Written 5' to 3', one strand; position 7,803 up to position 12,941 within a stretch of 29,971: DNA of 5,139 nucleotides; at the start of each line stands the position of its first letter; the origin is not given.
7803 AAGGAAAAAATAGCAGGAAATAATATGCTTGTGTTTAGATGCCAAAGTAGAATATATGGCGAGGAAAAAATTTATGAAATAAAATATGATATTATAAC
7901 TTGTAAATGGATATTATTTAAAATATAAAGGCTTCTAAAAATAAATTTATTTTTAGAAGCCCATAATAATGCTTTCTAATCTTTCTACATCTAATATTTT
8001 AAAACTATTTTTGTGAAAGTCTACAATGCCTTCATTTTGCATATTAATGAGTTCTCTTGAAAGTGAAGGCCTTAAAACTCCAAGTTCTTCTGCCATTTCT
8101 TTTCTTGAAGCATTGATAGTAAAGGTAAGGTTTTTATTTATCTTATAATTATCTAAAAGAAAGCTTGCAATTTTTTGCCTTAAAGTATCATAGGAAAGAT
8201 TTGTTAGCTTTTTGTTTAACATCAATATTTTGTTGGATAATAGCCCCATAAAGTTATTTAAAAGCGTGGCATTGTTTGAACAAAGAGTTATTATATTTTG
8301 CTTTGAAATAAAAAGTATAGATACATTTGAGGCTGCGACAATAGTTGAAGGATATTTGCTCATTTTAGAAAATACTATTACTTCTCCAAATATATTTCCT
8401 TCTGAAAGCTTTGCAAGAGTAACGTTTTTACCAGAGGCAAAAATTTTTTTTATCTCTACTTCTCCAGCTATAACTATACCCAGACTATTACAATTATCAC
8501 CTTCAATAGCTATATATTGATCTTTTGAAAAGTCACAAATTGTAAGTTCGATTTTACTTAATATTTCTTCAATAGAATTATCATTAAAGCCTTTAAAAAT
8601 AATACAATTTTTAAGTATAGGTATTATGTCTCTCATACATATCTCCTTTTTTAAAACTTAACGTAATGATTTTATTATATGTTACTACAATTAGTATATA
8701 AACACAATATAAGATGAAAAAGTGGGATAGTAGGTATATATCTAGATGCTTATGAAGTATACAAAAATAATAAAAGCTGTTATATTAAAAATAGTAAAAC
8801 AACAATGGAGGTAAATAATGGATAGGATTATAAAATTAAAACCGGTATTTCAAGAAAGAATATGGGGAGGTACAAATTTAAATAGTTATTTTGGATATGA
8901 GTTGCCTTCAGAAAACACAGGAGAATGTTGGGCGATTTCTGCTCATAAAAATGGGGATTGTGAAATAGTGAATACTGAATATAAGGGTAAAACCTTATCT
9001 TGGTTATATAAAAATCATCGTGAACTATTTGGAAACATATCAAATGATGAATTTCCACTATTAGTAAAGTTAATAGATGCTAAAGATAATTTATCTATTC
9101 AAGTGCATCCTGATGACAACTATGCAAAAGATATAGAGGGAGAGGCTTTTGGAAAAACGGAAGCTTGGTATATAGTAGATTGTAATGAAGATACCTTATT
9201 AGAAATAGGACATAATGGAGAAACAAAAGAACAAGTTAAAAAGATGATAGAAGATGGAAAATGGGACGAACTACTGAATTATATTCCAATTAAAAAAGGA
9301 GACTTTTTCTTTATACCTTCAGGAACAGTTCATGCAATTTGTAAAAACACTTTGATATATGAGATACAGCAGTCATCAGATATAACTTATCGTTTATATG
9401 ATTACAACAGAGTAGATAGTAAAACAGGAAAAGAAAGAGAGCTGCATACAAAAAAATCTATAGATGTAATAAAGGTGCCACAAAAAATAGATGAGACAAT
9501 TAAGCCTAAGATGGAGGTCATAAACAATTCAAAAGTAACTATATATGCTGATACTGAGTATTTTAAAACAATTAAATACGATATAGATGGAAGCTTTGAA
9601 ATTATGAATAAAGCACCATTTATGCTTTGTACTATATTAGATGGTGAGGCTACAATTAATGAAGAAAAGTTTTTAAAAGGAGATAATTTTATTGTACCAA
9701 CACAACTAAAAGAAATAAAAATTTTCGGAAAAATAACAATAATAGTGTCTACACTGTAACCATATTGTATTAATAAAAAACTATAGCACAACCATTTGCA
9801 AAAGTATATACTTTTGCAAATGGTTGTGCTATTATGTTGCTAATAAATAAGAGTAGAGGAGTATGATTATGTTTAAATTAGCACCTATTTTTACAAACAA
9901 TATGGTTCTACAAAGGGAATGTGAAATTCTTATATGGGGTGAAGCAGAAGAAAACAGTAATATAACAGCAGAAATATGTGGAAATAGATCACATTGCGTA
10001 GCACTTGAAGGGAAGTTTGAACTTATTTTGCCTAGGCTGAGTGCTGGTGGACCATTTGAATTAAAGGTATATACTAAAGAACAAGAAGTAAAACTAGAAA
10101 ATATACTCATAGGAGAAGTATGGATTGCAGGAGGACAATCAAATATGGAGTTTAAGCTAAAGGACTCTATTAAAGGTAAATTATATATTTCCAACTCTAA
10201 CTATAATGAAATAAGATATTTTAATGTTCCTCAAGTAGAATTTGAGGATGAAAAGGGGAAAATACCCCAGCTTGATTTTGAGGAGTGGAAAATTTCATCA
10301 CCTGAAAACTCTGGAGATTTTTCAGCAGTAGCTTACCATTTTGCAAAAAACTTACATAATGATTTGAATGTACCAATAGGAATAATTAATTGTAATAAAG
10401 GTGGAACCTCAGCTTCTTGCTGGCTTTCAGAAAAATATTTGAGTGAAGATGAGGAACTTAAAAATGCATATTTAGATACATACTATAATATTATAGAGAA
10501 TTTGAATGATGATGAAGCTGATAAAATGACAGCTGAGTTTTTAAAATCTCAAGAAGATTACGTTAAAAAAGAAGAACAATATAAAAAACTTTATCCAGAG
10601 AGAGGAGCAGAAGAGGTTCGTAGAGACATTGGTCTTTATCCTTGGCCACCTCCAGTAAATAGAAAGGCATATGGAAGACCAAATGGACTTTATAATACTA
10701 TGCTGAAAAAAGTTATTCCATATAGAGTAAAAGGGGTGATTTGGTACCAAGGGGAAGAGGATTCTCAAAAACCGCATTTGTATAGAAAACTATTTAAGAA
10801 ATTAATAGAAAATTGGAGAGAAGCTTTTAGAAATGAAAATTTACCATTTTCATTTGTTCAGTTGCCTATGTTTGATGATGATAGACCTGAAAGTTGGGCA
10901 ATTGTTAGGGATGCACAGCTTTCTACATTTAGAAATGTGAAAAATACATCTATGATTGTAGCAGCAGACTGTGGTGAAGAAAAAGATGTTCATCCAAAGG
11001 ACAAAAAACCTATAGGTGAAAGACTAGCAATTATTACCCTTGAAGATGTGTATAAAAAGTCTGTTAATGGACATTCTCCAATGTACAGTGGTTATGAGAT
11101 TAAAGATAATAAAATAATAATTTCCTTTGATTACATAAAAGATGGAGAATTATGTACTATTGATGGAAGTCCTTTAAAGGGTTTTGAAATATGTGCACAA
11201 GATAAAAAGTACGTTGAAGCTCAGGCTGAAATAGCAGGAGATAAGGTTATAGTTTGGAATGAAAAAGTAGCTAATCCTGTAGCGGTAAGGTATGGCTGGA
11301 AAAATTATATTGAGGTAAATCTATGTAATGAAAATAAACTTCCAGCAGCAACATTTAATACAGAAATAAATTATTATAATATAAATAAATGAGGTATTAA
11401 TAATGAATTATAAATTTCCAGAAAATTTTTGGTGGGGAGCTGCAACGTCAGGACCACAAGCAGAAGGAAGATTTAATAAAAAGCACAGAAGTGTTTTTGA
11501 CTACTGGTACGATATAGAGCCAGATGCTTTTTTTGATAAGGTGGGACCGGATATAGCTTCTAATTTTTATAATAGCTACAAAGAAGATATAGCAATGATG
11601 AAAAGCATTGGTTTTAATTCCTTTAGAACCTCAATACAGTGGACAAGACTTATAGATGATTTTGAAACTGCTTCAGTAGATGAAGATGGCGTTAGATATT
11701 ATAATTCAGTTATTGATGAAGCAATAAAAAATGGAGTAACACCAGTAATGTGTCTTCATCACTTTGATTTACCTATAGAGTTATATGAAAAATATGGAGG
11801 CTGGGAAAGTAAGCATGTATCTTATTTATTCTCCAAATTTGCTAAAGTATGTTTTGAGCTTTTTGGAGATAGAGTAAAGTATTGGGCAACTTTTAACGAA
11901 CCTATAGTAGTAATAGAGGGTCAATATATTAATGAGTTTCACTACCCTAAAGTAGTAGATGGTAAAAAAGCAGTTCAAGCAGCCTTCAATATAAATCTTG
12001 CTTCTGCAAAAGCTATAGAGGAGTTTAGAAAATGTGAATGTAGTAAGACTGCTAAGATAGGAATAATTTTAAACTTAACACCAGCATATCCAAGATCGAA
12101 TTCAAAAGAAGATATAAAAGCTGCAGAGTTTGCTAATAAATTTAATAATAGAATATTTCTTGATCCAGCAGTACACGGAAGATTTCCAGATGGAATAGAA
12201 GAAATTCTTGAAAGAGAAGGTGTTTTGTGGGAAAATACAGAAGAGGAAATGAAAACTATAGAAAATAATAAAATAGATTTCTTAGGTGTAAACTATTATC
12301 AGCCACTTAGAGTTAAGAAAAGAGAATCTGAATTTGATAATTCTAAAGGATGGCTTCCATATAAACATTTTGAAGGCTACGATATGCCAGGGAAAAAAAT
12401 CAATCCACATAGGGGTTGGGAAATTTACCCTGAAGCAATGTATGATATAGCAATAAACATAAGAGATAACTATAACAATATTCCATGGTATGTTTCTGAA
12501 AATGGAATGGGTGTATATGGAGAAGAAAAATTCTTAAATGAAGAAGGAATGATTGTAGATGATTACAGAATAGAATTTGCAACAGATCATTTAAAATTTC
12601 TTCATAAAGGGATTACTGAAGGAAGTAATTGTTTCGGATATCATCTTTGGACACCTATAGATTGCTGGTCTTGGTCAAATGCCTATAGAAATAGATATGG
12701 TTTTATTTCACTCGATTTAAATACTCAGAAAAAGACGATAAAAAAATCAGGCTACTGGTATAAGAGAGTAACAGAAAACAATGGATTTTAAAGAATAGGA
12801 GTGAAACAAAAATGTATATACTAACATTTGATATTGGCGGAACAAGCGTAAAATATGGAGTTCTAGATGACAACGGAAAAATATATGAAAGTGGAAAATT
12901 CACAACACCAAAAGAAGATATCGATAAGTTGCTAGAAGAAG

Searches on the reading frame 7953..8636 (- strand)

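Call 45: search_protein_families(library=pfam, proteins=[window:7953-8636:-], max_evalue=0.0001)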
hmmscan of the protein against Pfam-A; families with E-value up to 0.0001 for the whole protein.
window:7953-8636:- (227 aa): 2 families
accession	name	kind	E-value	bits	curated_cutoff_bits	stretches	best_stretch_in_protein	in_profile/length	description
PF00027.35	cNMP_binding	-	3.8e-17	62.5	27.5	1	36-122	4-89/89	Cyclic nucleotide-binding domain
PF13545.12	HTH_Crp_2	-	8.8e-13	48.5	27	1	154-222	1-69/70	Crp-like helix-turn-helix domain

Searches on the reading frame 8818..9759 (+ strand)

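Call 45: search_protein_families(library=pfam, proteins=[window:8818-9759:+], max_evalue=0.0001)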
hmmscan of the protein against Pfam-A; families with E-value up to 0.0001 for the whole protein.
window:8818-9759:+ (313 aa): 2 families
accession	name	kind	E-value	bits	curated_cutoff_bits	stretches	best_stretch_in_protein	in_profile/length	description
PF20511.4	PMI_typeI_cat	-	2.2e-24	86.6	22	1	4-106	1-110/143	Phosphomannose isomerase type I, catalytic domain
PF21621.3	MPI_cupin_dom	-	5.7e-17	61.9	27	1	240-312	2-78/79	Mannose-6-phosphate isomerase, cupin domain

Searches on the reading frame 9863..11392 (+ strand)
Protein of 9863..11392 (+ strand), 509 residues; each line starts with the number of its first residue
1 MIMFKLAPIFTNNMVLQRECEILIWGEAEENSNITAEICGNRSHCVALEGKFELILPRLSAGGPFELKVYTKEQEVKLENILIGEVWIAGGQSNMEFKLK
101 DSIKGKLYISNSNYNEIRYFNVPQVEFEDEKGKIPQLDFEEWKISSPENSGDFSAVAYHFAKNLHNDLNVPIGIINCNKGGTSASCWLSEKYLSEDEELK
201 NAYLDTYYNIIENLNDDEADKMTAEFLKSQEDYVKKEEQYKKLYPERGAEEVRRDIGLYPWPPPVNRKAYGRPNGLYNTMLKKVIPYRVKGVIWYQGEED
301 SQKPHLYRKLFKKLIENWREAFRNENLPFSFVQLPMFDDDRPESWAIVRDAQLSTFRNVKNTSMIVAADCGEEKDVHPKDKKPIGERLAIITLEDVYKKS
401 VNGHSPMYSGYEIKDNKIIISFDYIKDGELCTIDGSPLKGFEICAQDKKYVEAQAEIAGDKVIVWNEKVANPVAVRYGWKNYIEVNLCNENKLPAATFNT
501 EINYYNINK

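Call 45: search_protein_families(library=pfam, proteins=[window:9863-11392:+], max_evalue=0.0001)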
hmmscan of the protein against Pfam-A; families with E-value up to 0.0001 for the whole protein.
window:9863-11392:+ (509 aa): 1 family
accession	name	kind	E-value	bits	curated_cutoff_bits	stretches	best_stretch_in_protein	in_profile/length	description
PF03629.24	SASA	-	3.2e-23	83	24.8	1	272-389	100-221/226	Carbohydrate esterase, sialic acid-specific acetylesterase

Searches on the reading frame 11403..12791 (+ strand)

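Call 45: search_protein_families(library=pfam, proteins=[window:11403-12791:+], max_evalue=0.0001)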
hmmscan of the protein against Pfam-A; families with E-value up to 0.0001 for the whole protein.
window:11403-12791:+ (462 aa): 2 families
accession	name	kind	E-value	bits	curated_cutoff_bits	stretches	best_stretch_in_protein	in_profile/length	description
PF00232.24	Glyco_hydro_1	-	1e-116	390.5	22.6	1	3-462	3-453/453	Glycosyl hydrolase family 1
PF00150.24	Cellulase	-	3.1e-05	24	23.5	1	56-126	18-86/272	Cellulase (glycosyl hydrolase family 5)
